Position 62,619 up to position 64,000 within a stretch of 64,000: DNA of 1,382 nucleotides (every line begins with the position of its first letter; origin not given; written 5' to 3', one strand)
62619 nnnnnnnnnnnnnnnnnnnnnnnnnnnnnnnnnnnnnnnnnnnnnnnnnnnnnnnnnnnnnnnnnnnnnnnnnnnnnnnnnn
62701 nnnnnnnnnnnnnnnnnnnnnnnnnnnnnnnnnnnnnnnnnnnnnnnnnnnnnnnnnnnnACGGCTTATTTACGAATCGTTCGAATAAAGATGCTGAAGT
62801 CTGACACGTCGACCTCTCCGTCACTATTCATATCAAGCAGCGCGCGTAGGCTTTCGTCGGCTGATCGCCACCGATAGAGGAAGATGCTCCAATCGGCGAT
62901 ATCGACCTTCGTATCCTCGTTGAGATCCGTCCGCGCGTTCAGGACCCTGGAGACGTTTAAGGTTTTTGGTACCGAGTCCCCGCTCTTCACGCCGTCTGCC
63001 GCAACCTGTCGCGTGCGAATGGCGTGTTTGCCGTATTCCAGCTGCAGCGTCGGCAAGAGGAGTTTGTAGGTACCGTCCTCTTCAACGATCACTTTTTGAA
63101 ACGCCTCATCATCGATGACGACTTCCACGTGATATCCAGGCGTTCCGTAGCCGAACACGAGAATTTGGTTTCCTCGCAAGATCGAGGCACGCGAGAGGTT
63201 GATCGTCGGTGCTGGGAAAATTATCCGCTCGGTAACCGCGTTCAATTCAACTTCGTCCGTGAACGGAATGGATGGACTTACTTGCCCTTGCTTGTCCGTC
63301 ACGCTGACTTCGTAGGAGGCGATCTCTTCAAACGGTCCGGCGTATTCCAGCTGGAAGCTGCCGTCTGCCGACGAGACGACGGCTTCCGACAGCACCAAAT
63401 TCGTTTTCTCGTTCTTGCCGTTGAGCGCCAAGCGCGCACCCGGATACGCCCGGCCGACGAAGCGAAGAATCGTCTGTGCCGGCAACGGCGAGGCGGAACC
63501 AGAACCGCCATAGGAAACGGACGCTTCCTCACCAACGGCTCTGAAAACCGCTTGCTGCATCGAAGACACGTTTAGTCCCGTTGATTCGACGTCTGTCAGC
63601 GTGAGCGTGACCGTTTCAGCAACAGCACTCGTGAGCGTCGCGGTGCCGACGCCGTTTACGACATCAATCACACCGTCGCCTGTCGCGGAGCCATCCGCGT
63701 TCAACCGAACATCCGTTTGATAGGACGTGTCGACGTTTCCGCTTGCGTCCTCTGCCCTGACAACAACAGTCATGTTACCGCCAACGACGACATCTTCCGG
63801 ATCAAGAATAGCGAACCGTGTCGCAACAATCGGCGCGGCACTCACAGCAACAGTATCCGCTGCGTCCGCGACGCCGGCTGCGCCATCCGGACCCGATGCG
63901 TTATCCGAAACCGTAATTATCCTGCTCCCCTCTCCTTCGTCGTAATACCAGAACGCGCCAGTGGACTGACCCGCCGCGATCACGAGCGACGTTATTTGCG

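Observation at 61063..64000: Adjacent cohesin-like and dockerin-bearing surface proteins next to an orphan response regulator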

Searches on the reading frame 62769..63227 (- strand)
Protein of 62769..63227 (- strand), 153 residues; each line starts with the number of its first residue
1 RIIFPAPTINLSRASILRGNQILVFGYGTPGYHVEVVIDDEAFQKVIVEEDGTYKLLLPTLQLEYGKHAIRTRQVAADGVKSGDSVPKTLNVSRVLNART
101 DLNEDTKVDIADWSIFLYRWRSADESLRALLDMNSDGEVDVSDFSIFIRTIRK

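Call 51: predict_structure(alignment_id=A4)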
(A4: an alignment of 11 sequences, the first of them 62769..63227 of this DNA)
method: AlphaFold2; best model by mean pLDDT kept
length: 153 residues; sequences in the alignment: 11
mean_pLDDT: 89.7   pTM: 0.61
mean pLDDT of the five models: 89.7, 89.2, 88.7, 88.5, 88.3
residues with pLDDT >= 90: 95; 70-90: 51; 50-70: 7; < 50: 0
segments of 3 or more residues with pLDDT < 50: none
pLDDT, mean of each block of 10 residues (from residue 1): 82 88 95 95 95 95 93 92 94 76 87 94 92 85 87 77
secondary structure, 60 per line:
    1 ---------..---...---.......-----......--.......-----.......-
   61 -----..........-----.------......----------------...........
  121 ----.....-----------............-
elements in order: E15-17 E21-27 E33-38 E41-47 E53-59 E66-75 E88-93 H110-120 H125-129 H141-152
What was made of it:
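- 62769..62957 (-): Dockerin module, the last 63 aa. The two Ca-binding loops are at 62892..62927 and 62799..62834, and each is followed by a helix (D[WF]SIF[LI]). AF2 shows loop-helix, short helix, loop-helix (call 51).
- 62958..63227 (-): Ig-like domain abutting the dockerin, with a junction of about 5 residues (X-module-like position). AF2 pLDDT 89.7 with a beta-sandwich at residues 15-93 (call 51).
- On Dockerin (Pfam PF00404): AF2 (pLDDT 89.7) shows coil before loop 1 and helices at 110-120, 125-129 (short) and 141-152 (call 51).
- On Type II/III X-dockerin dyad: An Ig-like domain directly precedes the dockerin with a junction of about 5 residues (call 51).
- The AF2 topology has no entering helix before loop 1 (call 51).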

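Call 54: fold_search(model_id=the predicted structure, library=pdb)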
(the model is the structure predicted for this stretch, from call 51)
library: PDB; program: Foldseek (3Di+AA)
matches with E <= 10: 1973; with E <= 0.001: 78
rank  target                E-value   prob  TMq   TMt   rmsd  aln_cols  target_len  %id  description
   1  6grq_A                6.9e-05  1.00  0.43  0.14   3.8        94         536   18  Paired immunoglobulin-like receptor B (PirB) or Leukocyte immunoglobulin-like receptor subfamily B member 3 (LILRB3) f (released 2019-02-06)
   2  7kmm_A                8.2e-05  1.00  0.38  0.15   5.2        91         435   22  Crystal structure of XAC1771, a novel carbohydrate acetylesterase from Xanthomonas citri (released 2021-05-26)
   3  2vsd_A                9.2e-05  1.00  0.49  0.76   2.6        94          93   15  crystal structure of CHIR-AB1 (released 2008-07-29)
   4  7kmm_B                9.8e-05  1.00  0.38  0.15   5.2        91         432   22  Crystal structure of XAC1771, a novel carbohydrate acetylesterase from Xanthomonas citri (released 2021-05-26)
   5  6grt_B                1.0e-04  1.00  0.44  0.13   3.8        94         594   18  Paired immunoglobulin-like receptor B (PirB) or Leukocyte immunoglobulin-like receptor subfamily B member 3 (LILRB3) f (released 2019-02-06)
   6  5z7l_B                1.0e-04  1.00  0.42  0.54   4.2       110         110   14  Crystal structure of NDP52 SKICH region in complex with NAP1 (released 2019-01-02)
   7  8ayh_A                1.6e-04  1.00  0.36  0.09   4.9       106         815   22  Structure of Complement C5 in Complex with small molecule inhibitor and CVF (released 2022-12-21)
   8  8y81_A                1.6e-04  1.00  0.37  0.29  13.3       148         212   12  Structure of the ige-fc bound to its high affinity receptor fc(epsilon)ri (released 2024-07-10)
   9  7eaa_A                1.8e-04  1.00  0.40  0.53   3.9        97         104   14  crystal structure of NDP52 SKICH domain in complex with RB1CC1 coiled-coil domain (released 2021-12-22)
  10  6j15_D                2.4e-04  1.00  0.40  0.53   4.8       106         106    9  Complex structure of GY-5 Fab and PD-1 (released 2019-11-06)
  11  7pks_g                2.7e-04  1.00  0.36  0.08   4.9       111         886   14  Structural basis of Integrator-mediated transcription regulation (released 2021-12-08)
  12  5cl2_B                3.0e-04  1.00  0.36  0.25   8.2       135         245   13  Crystal structure of Spo0M, sporulation control protein, from Bacillus subtilis. (released 2015-12-16)
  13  3rp1_C                3.2e-04  1.00  0.48  0.70   2.9        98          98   12  Crystal structure of Human LAIR-1 in C2 space group (released 2011-06-15)
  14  3aro                  3.2e-04  1.00  0.47  0.14   2.7       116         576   14  Crystal Structure Analysis of Chitinase A from Vibrio harveyi with novel inhibitors - apo structure (released 2011-04-20)
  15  3pe9_B                3.4e-04  1.00  0.43  0.71   3.2        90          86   12  Structures of Clostridium thermocellum CbhA fibronectin(III)-like modules (released 2011-11-23)
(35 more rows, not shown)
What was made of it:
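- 62958..63227 (-): Foldseek gives Ig-like matches (call 54).
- Tried and rejected: The matches were dominated by the Ig domain, so it says nothing about the dockerin (call 54).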

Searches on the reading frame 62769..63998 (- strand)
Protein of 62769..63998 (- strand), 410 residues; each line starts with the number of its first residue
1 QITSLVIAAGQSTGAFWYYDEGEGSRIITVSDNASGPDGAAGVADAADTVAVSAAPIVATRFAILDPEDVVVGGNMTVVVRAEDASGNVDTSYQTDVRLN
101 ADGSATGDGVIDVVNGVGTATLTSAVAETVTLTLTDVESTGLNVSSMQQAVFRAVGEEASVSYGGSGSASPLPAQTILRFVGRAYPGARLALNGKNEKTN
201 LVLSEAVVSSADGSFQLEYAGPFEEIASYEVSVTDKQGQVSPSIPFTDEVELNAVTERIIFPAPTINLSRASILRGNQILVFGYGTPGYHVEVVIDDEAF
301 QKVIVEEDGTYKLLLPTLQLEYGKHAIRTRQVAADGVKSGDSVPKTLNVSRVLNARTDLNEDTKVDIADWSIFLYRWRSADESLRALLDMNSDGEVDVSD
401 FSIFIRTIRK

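Call 4: search_protein_families(library=pfam, proteins=[window:62769-63983:-], max_evalue=1)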
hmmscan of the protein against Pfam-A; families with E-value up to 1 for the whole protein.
window:62769-63983:- (405 aa): 7 families
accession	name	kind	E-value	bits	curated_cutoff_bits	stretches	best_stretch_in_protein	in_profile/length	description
PF00404.24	Dockerin_1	-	3.1e-06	27.7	22.9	1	352-403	2-56/57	Dockerin type I domain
PF17936.7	Big_6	-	6.3e-06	26.8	27.6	2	176-242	18-80/83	Bacterial Ig domain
PF19077.6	Big_13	-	0.025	15.5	27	0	63-93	69-99/102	Bacterial Ig-like domain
PF22820.2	TcaA_3rd_4th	-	0.028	14.8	27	1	180-236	11-70/73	TcaA protein 3rd/4th domain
PF22091.2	DUF6941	-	0.064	14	27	0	22-87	2-69/125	Family of unknown function (DUF6941)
PF02369.22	Big_1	-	0.14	12.7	34.9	0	71-130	19-79/93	Bacterial Ig-like domain (group 1)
PF13202.12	EF-hand_5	-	0.15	12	25.9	0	383-397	8-22/25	EF hand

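Call 41: find_homologous_proteins(query=window:62769-63998:-, max_evalue=0.00001)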
Query window:62769-63998:- (410 aa): 13 proteins with E <= 0.00001 among 8000 candidates.
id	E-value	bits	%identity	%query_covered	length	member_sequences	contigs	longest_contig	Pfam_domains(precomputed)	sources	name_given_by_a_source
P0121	2.5e-131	456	42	100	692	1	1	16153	-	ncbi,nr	ncbi:MAG: hypothetical protein PHG23_01865, partial [Candidatus Pacebacteria bacterium]|nr:hypotheti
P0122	1.6e-115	404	40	98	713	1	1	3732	PF00404.25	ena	-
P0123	1.1e-97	346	41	100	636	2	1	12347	PF00404.25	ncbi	-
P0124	9.3e-84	300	41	100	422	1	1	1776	PF00404.25,PF17936.8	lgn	-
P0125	9.4e-73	264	37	61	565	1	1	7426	PF00404.25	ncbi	-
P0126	4.5e-71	258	36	60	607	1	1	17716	PF00404.25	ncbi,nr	ncbi:MAG: hypothetical protein Q8R36_00080 [bacterium]|nr:hypothetical protein [bacterium]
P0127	2.6e-69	252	39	100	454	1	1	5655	PF00404.25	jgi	jgi:hypothetical protein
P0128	1.5e-56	210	36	93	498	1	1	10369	-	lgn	-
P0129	1.2e-55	207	37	80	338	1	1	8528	PF00404.25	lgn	-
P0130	2.2e-34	137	36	65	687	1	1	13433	-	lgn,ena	-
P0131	2.3e-14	71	51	23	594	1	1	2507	PF07705.18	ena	-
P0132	1.5e-13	69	44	35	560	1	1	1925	PF07705.18,PF00041.28,PF16656.12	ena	-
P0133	2.3e-13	68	53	23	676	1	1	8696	PF07705.18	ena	-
